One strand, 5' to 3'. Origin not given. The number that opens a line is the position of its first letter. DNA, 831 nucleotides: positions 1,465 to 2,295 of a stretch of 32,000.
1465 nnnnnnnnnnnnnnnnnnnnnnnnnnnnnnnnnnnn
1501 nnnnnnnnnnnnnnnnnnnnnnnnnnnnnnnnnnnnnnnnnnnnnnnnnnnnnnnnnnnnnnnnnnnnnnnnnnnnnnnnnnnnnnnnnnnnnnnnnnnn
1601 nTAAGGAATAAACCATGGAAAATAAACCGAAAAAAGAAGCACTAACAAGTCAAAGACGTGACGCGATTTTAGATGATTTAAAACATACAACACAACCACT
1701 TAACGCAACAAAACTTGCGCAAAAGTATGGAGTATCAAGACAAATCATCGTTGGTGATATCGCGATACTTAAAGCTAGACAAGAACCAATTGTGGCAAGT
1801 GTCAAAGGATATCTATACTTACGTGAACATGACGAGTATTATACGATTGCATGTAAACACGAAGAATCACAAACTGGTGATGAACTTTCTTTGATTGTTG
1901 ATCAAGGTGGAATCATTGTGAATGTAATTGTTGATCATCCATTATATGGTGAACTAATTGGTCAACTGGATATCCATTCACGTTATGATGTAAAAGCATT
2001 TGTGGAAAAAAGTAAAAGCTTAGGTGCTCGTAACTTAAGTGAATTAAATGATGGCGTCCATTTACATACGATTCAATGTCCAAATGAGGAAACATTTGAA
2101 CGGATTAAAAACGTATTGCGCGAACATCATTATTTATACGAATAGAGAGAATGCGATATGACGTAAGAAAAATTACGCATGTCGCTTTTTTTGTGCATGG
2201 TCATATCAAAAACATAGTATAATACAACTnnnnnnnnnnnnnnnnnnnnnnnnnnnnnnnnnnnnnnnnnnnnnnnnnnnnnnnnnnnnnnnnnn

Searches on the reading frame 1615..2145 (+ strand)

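Call 15: search_protein_families(library=pfam, proteins=[window:1615-2145:+])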
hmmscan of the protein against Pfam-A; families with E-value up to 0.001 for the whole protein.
window:1615-2145:+ (176 aa): 2 families
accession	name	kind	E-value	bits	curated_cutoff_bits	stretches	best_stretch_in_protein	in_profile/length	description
PF02829.19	3H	-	1.2e-32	112.5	25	1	78-174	1-97/97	3H domain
PF08279.18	HTH_11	-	1.1e-10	41.7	25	1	14-66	1-54/55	HTH domain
